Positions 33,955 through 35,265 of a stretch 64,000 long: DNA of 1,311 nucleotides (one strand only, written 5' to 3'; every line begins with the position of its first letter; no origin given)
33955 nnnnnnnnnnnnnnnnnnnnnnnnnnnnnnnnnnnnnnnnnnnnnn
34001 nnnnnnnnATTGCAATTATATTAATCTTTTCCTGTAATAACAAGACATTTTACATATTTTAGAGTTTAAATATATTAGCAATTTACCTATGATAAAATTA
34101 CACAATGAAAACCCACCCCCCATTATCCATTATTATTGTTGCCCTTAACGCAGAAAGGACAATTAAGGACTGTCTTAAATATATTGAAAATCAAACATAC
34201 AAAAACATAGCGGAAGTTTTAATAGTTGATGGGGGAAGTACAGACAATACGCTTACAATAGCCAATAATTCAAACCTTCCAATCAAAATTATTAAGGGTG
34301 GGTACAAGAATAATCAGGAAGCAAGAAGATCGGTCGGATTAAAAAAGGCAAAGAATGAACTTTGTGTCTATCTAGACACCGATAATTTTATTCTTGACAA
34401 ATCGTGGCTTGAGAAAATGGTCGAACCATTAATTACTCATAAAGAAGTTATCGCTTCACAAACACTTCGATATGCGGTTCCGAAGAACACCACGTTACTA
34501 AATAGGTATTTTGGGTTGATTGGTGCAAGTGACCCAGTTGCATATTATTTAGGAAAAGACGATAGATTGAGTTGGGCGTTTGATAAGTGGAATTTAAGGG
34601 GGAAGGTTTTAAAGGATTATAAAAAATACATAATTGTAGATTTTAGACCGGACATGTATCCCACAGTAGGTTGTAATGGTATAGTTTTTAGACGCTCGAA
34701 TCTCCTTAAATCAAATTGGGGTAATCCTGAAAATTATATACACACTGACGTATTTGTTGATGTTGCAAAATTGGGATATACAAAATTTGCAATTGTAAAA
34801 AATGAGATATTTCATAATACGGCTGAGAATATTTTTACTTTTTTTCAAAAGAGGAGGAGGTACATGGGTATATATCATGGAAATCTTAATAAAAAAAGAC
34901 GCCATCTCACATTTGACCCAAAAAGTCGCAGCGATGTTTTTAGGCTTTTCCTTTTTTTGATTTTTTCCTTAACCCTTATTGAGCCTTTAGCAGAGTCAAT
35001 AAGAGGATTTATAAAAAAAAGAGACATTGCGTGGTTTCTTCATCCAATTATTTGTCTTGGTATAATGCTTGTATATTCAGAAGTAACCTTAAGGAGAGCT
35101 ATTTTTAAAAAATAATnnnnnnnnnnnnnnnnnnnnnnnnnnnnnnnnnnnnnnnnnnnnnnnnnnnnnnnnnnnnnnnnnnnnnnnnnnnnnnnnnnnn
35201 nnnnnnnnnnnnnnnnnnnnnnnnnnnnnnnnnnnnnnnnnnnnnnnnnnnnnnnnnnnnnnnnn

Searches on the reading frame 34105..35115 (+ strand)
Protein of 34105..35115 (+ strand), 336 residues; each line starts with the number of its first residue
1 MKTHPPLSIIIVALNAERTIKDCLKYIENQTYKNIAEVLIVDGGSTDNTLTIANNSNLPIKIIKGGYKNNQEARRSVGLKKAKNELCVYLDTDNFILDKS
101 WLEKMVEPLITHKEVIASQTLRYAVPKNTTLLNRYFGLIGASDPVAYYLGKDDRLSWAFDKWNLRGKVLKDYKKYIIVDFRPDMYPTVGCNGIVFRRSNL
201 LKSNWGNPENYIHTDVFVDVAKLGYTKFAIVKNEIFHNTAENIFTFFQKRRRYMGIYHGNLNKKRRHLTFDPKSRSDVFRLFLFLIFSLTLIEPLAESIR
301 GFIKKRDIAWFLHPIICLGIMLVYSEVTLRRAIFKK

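Call 6: search_protein_families(library=pfam, proteins=[window:34105-35115:+], max_evalue=0.01)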
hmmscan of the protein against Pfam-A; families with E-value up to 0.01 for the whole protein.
window:34105-35115:+ (336 aa): 3 families
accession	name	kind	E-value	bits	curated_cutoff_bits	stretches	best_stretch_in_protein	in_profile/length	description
PF00535.33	Glycos_transf_2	-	8e-21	75.1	23.3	1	8-129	1-125/168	Glycosyl transferase family 2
PF10111.15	Glyco_tranf_2_2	-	6.6e-06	26.2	27.3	1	8-112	1-108/276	Glycosyltransferase like family 2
PF13704.12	Glyco_tranf_2_4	-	0.0016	19.3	27.5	1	15-97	2-85/98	Glycosyl transferase family 2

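Call 10: search_protein_families(library=ncbifam, proteins=[window:34105-35115:+], max_evalue=0.001)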
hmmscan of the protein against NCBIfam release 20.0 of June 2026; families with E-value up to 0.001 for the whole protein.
window:34105-35115:+ (336 aa): 19 families
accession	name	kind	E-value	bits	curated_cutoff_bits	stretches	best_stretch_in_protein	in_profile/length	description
TIGR04283.1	glyco_like_mftF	equivalog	6.7e-12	45.5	182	1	7-129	1-115/221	TIGR04283 family arsenosugar biosynthesis glycosyltransferase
NF047683.1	TeichurnBiosyTuaG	equivalog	2.9e-11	43.5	400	1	2-133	3-134/252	teichuronic acid biosynthesis protein TuaG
TIGR03965.1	mycofact_glyco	equivalog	5.2e-11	42.1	280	1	5-118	74-188/467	mycofactocin biosynthesis glycosyltransferase MftF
NF007482.0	PRK10073.1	equivalog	2.1e-10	40.1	423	1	2-99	3-101/334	glycosyltransferase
NF010496.0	PRK13915.1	equivalog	7.6e-10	38.3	262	1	3-115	29-148/307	glucosyl-3-phosphoglycerate synthase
TIGR03937.1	PgaC_IcaA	equivalog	1e-09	37.9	422.3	1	2-117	42-158/407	poly-beta-1,6-N-acetyl-D-glucosamine synthase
TIGR03111.1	glyc2_xrt_Gpos1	hypoth_equivalog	1.7e-08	33.7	363.95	1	2-116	46-163/439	TIGR03111 family XrtG-associated glycosyltransferase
TIGR04195.1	S_glycosyl_SunS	equivalog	1.7e-08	33.7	350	1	5-100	57-148/421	SunS family peptide S-glycosyltransferase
TIGR04182.1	glyco_TIGR04182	equivalog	2.3e-08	33.8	325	1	8-118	3-108/293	S-layer glycoprotein N-glycosyltransferase AglJ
NF041875.1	EPS_EpsD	equivalog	5.2e-08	32.7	370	1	7-94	1-90/325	exopolysaccharide biosynthesis glycosyltransferase EpsD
NF050050.1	ProtGlycPglI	equivalog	2.2e-07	30.5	500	1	5-103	2-103/306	GalNAc(5)-diNAcBac-PP-undecaprenol beta-1,3-glucosyltransferase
NF053739.1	GlytfEpsEBac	equivalog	3.3e-07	29.6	450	1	5-114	1-112/265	glycosyltransferase EpsE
NF038302.1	EPS_HpsE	equivalog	1.8e-06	27.1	300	1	7-115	3-117/307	hormogonium polysaccharide biosynthesis glycosyltransferase HpsE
NF045692.1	OglycostaseCruG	equivalog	2.7e-05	23.3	600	1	7-53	43-88/386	2'-O-glycosyltransferase CruG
TIGR04440.1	glyco_TIGR04440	domain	3.4e-05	23.7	70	1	7-125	2-122/215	TIGR00180 family glycosyltransferase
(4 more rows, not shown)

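Call 82: search_solved_structures(query=window:34105-35115:+, max_evalue=0.01)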
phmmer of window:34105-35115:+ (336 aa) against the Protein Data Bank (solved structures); distinct sequences matched with E-value up to 0.01: 14.
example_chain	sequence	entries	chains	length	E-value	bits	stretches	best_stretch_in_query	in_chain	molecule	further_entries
5hea_A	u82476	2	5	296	2e-08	37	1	7-112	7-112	Putative glycosyltransferase (GalT1)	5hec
6p61_A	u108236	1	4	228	4.4e-08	35.8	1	1-97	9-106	Glycosyltransferase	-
8vh7_A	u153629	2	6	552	1.1e-07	34.6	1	4-120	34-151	Heparosan synthase B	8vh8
8viw_A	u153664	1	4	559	1.1e-07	34.5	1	4-120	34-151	Heparosan synthase B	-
2z87_A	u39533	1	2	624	1.4e-06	30.9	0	2-64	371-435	Chondroitin synthase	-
2z86_A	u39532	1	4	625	1.4e-06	30.8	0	2-64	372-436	Chondroitin synthase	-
7msk_A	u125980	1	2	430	1.9e-06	30.5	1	4-111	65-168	Glyco_trans_2-like domain-containing protein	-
22ao_A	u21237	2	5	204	1.1e-05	27.9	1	5-99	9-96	GmaR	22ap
5tze_C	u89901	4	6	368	1.6e-05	27.5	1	7-101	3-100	Glycosyl transferase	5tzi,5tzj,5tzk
5tz8_A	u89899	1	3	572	3e-05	26.5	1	7-101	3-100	Glycosyl transferase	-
9omm_A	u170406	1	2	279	0.0017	20.7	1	7-66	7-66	Glycosyltransferase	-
9omh_A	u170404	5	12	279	0.0017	20.7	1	7-66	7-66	Glycosyltransferase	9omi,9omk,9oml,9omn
9omj_A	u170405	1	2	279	0.0019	20.6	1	7-66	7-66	Glycosyltransferase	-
3bcv_A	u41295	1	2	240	0.0043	19.4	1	4-99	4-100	Putative glycosyltransferase protein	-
